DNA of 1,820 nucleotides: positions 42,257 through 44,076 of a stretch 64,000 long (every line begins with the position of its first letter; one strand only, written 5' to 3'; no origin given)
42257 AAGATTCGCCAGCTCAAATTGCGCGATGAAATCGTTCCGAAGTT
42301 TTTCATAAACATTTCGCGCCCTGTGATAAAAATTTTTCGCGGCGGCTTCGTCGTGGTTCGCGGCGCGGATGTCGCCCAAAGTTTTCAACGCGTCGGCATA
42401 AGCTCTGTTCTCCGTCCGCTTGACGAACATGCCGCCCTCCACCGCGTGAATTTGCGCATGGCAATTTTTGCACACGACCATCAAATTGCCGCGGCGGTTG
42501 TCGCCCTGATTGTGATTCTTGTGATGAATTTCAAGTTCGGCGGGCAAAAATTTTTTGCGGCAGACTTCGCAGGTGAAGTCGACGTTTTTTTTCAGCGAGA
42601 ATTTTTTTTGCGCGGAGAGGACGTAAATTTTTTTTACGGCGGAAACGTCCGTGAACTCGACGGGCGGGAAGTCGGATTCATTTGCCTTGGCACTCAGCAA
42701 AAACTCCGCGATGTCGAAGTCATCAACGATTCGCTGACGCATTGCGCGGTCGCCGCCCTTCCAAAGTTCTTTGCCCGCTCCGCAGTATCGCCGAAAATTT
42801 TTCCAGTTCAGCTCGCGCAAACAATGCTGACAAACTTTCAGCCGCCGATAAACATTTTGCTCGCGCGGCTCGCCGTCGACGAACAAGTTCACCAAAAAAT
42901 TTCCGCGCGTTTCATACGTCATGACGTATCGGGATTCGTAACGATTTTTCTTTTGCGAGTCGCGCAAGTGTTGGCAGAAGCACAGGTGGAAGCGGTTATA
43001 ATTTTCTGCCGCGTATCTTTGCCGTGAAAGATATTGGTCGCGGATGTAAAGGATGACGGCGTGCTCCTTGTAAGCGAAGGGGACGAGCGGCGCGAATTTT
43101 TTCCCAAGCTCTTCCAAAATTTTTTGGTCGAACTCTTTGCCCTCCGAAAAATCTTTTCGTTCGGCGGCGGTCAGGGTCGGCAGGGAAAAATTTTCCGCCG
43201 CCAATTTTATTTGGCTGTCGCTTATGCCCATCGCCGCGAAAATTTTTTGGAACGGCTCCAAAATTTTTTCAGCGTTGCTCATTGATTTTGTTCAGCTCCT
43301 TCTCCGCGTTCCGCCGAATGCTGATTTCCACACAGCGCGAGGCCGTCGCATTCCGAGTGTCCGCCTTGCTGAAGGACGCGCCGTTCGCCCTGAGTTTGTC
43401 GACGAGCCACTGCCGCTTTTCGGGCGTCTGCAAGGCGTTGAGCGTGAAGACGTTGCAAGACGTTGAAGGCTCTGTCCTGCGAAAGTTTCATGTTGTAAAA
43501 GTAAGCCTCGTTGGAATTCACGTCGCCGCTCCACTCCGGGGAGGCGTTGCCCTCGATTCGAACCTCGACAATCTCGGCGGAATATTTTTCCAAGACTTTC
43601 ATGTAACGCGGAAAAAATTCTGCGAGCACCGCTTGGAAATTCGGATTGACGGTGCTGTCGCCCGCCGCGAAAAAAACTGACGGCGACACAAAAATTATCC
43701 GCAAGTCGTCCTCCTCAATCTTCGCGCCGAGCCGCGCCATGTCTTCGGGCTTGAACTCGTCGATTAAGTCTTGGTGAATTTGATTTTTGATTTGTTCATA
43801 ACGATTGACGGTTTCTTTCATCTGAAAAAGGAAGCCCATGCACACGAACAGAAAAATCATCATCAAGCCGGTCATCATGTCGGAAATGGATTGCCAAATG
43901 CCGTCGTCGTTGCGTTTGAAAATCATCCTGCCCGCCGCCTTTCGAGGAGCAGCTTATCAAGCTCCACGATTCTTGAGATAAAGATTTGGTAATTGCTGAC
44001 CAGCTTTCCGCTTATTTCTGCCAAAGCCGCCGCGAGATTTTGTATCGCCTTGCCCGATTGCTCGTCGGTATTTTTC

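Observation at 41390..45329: Compact MotA-like / MotB-OmpA-like / HNH-nuclease cassette: a divergent, minimal Zorya (type II-like) defence candidate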

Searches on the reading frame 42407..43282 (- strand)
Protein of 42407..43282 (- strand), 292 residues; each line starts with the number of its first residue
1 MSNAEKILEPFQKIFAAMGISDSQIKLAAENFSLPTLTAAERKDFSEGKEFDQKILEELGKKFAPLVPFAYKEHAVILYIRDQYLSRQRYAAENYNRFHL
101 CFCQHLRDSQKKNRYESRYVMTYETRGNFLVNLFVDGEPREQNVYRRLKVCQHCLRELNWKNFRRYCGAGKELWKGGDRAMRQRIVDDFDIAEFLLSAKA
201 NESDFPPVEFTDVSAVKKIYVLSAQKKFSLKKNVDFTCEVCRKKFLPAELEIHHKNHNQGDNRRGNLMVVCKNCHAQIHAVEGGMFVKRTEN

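Call 26: find_homologous_proteins(query=window:42407-43282:-, max_evalue=0.001)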
Query seq(292 aa) (292 aa): 14 proteins with E <= 0.001 among 762 candidates.
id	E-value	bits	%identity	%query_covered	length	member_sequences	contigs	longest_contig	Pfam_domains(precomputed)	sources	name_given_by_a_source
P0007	7.6e-136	470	70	98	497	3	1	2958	PF26739.1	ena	-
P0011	4.1e-135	468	76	90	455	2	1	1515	PF01844.30,PF26739.1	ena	-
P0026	1.0e-102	361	69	83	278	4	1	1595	PF26739.1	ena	-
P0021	1.9e-89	318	54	98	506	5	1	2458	PF08238.19,PF26739.1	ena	-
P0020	1.7e-88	315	54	98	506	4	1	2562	PF08238.19,PF26739.1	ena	-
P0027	1.8e-87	311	62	77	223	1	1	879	PF26739.1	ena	-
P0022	2.0e-77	279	48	91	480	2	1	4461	PF13392.13,PF08238.19,PF26739.1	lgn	-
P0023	4.6e-70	254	46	97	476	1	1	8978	PF26739.1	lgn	-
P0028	8.4e-66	240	42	97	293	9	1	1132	PF01844.30,PF26739.1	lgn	-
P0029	1.5e-64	236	45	96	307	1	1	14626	PF26739.1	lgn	-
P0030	3.4e-61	225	93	38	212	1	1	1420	PF01844.30,PF13392.13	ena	-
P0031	1.5e-56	210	38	99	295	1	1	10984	PF26739.1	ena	-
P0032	4.2e-47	179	39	95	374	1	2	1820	PF01844.30,PF26739.1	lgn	-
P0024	7.5e-40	155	69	36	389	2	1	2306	PF08238.19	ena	-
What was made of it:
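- Tried and rejected: It returned only 14 proteins (call 26).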

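Call 33: search_protein_representatives(protein=window:42407-43282:-)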
Query: 292 residues. Proteins with E-value up to 0.001 (for the whole library): 1082; up to 1e-10: 303; up to 1e-30: 30. The best 150 are listed.
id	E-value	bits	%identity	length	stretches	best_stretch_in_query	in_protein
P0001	1.5e-196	667.7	100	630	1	1-292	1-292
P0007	2.4e-136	470.1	71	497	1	5-289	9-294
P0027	5.8e-88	311.4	63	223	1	4-225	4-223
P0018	2.6e-86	306.0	54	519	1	6-292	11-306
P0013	2.2e-83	296.4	52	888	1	6-289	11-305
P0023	1.5e-70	254.3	52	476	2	105-289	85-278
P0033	1.1e-68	248.1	45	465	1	5-291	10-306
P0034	9.4e-68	245.1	48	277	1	6-259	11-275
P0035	2.9e-67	243.5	46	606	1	4-286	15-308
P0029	4.9e-65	236.2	47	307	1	10-285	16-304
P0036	7.7e-65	235.5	45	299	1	6-285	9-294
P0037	1.8e-63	231.0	45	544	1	7-289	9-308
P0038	1.6e-62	227.9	44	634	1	7-288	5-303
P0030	1.1e-61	225.2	93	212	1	181-292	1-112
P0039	2.8e-60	220.6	40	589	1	2-287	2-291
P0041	1.3e-51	192.1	40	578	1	6-284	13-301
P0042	4.5e-51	190.4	38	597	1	6-287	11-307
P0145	1.6e-14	70.5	31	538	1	70-278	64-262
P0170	8.6e-14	68.0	31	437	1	28-277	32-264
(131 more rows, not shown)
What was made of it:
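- Tried and rejected: The exhaustive representative search was needed to see the family (call 33).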

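Call 34: search_protein_families(library=pfam, proteins=[P0033, P0035, P0037, P0038, P0039, P0041, P0042, P0145, P0029, P0170], max_evalue=0.001)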
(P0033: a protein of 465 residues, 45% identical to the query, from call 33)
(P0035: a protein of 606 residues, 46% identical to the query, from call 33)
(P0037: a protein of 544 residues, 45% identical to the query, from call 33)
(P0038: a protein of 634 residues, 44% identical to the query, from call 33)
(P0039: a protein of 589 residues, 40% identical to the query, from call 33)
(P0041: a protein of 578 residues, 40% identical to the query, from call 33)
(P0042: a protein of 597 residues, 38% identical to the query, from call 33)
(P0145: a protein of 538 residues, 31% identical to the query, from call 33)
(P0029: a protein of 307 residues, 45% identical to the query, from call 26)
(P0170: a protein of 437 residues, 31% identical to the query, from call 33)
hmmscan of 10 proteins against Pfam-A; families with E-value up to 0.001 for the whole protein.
P0033 (465 aa): 3 families
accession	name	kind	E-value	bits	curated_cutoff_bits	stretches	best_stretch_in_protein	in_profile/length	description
PF01844.29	HNH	-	2.3e-05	24.9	21.4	1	253-295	1-46/47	HNH endonuclease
PF13392.12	HNH_3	-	0.00017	21.6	24.8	1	262-284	16-38/46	HNH endonuclease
PF08238.18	Sel1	-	0.00062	20.7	30.7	0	316-340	2-26/36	Sel1 repeat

P0035 (606 aa): 1 family
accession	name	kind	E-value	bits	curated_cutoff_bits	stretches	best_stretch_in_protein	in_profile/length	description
PF01844.29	HNH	-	0.00011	22.7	21.4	1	260-302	1-46/47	HNH endonuclease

P0037 (544 aa): 0 families

P0038 (634 aa): 1 family
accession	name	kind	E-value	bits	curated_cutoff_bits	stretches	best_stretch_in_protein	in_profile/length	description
PF01844.29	HNH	-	7.9e-05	23.2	21.4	1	254-296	1-46/47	HNH endonuclease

P0039 (589 aa): 1 family
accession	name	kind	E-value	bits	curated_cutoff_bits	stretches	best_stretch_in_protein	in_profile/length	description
PF01844.29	HNH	-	0.00032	21.2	21.4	1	242-285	1-47/47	HNH endonuclease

P0041 (578 aa): 5 families
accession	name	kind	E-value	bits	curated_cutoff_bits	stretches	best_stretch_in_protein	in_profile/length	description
PF08238.18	Sel1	-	7.4e-31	105.9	30.7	2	493-527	2-36/36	Sel1 repeat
PF14559.12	TPR_19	-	1.9e-05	25.4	25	1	336-393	3-62/68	Tetratricopeptide repeat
PF13432.12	TPR_16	-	6e-05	23.8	32.7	1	328-387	1-62/65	Tetratricopeptide repeat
PF01844.29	HNH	-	0.00038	21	21.4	1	255-298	1-47/47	HNH endonuclease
PF13181.12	TPR_8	-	0.0006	20.2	25.7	1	357-386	2-31/34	Tetratricopeptide repeat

P0042 (597 aa): 2 families
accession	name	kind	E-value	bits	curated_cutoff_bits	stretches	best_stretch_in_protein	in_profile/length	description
PF08238.18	Sel1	-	8.6e-10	39.2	30.7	0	361-393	1-33/36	Sel1 repeat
PF01844.29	HNH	-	4.6e-06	27.1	21.4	1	258-300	1-46/47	HNH endonuclease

P0145 (538 aa): 1 family
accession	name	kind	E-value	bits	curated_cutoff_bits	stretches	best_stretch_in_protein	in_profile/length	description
PF13392.12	HNH_3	-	0.00035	20.6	24.8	1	234-252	19-37/46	HNH endonuclease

P0029 (307 aa): 0 families

P0170 (437 aa): 0 families
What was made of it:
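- Closest known: Other long ZorE proteins with Sel1/TPR tails. Same: A ZorE core followed by helical repeats (calls 33, 34).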

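Call 53: search_dna_similar(query=window:42407-43282:-, collection=plasmids, mode=protein, max_rows=12)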
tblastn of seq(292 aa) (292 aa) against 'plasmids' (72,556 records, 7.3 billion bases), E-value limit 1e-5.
Records with a match: 12; places in all: 12; records where one place covers at least 80% of the query: 0.
Best place of each record, by identity: <60% 12.
By first word of the organism name: Vibrio 5; Escherichia 4; Pseudomonas 1; Burkholderia 1; Psychrobacter 1.
By predicted mobility (MOB-suite, as given by PLSDB): mobilizable 7; conjugative 3; non-mobilizable 2.
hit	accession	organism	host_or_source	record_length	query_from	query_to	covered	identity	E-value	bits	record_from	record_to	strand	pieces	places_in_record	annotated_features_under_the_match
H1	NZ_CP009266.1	Vibrio coralliilyticus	-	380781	69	291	76%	29.6%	1e-13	78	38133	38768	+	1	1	HNH endonuclease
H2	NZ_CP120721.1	Vibrio coralliilyticus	tissue sample,sea urchin, ...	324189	69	291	76%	29.4%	2e-13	78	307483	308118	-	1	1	HNH endonuclease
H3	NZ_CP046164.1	Vibrio sp. THAF191c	pure culture,Surface of a polyethylene ...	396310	69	291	76%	29.4%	2e-13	78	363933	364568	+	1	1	HNH endonuclease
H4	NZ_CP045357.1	Vibrio sp. THAF64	pure culture,Surface of a sandy ...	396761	69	291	76%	29.4%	2e-13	78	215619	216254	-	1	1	HNH endonuclease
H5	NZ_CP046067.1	Vibrio sp. THAF191d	pure culture,Surface of a polyethylene ...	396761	69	291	76%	29.4%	2e-13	78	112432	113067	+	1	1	HNH endonuclease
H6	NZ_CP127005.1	Escherichia coli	mixed culture,pork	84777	69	291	76%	28.9%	8e-13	76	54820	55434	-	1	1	zorE: type II Zorya anti-phage system protein ZorE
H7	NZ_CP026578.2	Escherichia coli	Homo sapiens,Culture,Rectal swab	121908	69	291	76%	28.9%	8e-13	76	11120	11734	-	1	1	zorE: type II Zorya anti-phage system protein ZorE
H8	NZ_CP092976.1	Escherichia coli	Homo sapiens,Culture,Rectal swab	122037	69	291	76%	28.9%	8e-13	76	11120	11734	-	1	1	zorE: type II Zorya anti-phage system protein ZorE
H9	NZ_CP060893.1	Escherichia coli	Homo sapiens,sputum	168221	69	291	76%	28.9%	8e-13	76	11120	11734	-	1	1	zorE: type II Zorya anti-phage system protein ZorE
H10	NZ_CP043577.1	Pseudomonas putida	bacterial isolate,biofilm reactor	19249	76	291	74%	28.6%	1e-9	66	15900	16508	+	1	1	hypothetical protein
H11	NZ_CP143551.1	Burkholderia multivorans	Homo sapiens,bronchoalveolar lavage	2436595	69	277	72%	28.6%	2e-15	83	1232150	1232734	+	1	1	none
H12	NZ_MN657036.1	Psychrobacter sp.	-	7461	69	277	72%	25.9%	4e-7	59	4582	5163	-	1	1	HNH endonuclease signature motif containing protein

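Call 54: get_annotated_region(hit=H6, flank=4500)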
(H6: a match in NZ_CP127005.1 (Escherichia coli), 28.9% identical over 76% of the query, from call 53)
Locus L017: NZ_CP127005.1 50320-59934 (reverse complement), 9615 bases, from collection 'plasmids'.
description: Escherichia coli strain YZ3-11 plasmid unnamed1, complete sequence
organism: Escherichia coli (NCBI taxid 562)
taxonomy: Bacteria; Pseudomonadota; Gammaproteobacteria; Enterobacterales; Enterobacteriaceae; Escherichia; Escherichia coli
host: -; source: mixed culture,pork; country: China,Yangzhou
typing (MOB-suite, as given by PLSDB): mobilizable; replicon IncY,rep_cluster_1704
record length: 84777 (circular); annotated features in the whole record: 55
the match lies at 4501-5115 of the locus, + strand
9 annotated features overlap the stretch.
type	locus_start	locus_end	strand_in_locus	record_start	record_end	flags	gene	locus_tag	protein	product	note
CDS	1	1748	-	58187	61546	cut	-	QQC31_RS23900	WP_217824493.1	STY4851/ECs_5259 family protein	-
CDS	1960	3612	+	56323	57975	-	zorA2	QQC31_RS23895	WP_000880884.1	type II Zorya anti-phage system protein ZorA2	GO:0051607 - defense response to virus [Evidence IEA]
CDS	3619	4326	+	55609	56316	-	zorB2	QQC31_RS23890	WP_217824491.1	type II Zorya anti-phage system protein ZorB2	GO:0051607 - defense response to virus [Evidence IEA]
CDS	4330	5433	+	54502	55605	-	zorE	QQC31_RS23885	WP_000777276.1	type II Zorya anti-phage system protein ZorE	GO:0051607 - defense response to virus [Evidence IEA]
CDS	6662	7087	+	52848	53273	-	-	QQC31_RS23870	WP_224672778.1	WYL domain-containing protein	-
CDS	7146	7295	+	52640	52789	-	-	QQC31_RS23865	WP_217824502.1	hypothetical protein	-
CDS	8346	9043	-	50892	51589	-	-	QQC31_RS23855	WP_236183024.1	IS1-like element IS1A family transposase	GO:0006313 - DNA transposition [Evidence IEA]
CDS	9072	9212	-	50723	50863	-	-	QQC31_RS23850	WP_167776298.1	hypothetical protein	-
CDS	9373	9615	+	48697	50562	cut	-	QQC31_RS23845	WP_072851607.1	DUF262 domain-containing protein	-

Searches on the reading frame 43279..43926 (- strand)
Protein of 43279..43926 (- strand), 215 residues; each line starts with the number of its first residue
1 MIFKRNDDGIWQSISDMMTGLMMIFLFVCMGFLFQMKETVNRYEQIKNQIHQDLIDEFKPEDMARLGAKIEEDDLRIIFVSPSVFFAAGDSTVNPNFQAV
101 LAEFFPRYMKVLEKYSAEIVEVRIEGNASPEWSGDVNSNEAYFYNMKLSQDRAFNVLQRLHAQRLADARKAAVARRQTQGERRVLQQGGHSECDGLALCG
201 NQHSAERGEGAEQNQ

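Call 3: search_protein_families(library=pfam, proteins=[window:43279-43926:-], max_evalue=1)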
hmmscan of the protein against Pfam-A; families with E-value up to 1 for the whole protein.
window:43279-43926:- (215 aa): 2 families
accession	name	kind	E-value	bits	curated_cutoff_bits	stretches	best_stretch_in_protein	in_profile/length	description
PF00691.25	OmpA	-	1.9e-05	25.4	27.2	1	85-172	1-76/98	OmpA family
PF12279.13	DUF3619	-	0.002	19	22.2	1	152-187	15-51/130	Protein of unknown function (DUF3619)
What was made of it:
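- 43279..43926 (-): zorB (ZorB2-like) as it now reads, 215 aa. It has a TM helix with the conserved Asp16 (codon 43879-43881) and an OmpA-like domain that stays in frame only to Q158. Pfam OmpA 25.4 bits, below the 27.2 cut-off (call 3).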

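Call 4: search_protein_families(library=padloc, proteins=[window:43279-43926:-], max_evalue=1)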
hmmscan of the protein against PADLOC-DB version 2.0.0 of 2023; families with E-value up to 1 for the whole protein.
window:43279-43926:- (215 aa): 7 families
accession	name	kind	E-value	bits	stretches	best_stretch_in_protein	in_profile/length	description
PDLC00641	ZorB2|ZorB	-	4.7e-53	178.3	1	5-165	11-179/238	MotB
PDLC00609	ZorB1|ZorB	-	2.4e-36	123.4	1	5-169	13-175/232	MotB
PDLC00611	ZorB1|ZorB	-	1.2e-14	52.5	1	10-191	20-195/240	MotB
PDLC00608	ZorB1|ZorB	-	3.1e-12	44.3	1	6-167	13-179/243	MotB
PDLC00610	ZorB1|ZorB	-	1.3e-09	36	1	6-123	12-151/254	MotB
PDLC00651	ZorB3|ZorB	-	0.00011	19.8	1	8-172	13-174/215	MotB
PDLC00612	ZorB1|ZorB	-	0.00015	19.4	2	8-70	15-79/293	MotB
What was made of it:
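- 43279..43926 (-): PADLOC ZorB2 PDLC00641 4.7e-53, but covering only profile positions 11-179 of 238 (call 4).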

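Call 5: search_protein_families(library=ncbifam, proteins=[window:43279-43926:-], max_evalue=1)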
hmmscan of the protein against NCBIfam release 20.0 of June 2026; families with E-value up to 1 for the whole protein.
window:43279-43926:- (215 aa): 13 families
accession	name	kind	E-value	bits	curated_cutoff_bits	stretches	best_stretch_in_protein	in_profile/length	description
NF041787.1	anti-phage_ZorB2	equivalog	3.4e-35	122.1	400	1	18-171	1-160/210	type II Zorya anti-phage system protein ZorB2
NF041788.1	anti-phage_ZorB1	equivalog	3.8e-07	29.8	400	1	9-191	19-196/243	type I Zorya anti-phage system protein ZorB1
NF053611.1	YiaD_Gzip_OmpA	equivalog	1.2e-06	28.4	175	1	70-175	91-181/206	YiaD family glycine zipper/OmpA-like lipoprotein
TIGR03350.1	type_VI_ompA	equivalog_domain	0.0013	18.7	139.8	1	61-164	9-101/137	type VI secretion system protein TssL, long form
NF006547.1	PRK09040.1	equivalog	0.0014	18.1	194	1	9-172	12-172/213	hypothetical protein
NF006542.0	PRK09039.1-1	equivalog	0.0014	17.6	388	1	5-34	10-39/627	peptidoglycan -binding protein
NF005195.1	PRK06667.1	equivalog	0.0019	18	300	1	69-162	108-196/241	flagellar motor protein MotB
NF006285.1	PRK08457.1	equivalog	0.0027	17.5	250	1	43-168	82-200/253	flagellar motor protein MotB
NF006543.0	PRK09039.1-2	equivalog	0.0049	16.7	305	1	71-174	224-321/350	peptidoglycan -binding protein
TIGR03789.1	pdsO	hypoth_equivalog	0.011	15.4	152.2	1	36-191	100-230/243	sortase-associated OmpA-like protein PdsO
TIGR03139.1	QueF-II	equivalog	0.051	13.4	86.9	1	32-64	61-93/115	preQ(1) synthase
NF006508.0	PRK08944.1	subfamily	0.06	12.6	259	1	44-172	145-258/304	MotB family protein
TIGR02140.1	permease_CysW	equivalog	0.16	11.5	329.1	0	13-39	94-120/261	sulfate ABC transporter permease subunit CysW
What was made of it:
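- On Flagellar stator MotAB / Ton ExbBD / Tol TolQR: NCBIfam MotB hits to gene 2 are ~1e-3, far below cut-off (call 5).
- MotB, TssL and YiaD models hit gene 2 weakly, at 1e-3 to 1e-6 (call 5).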
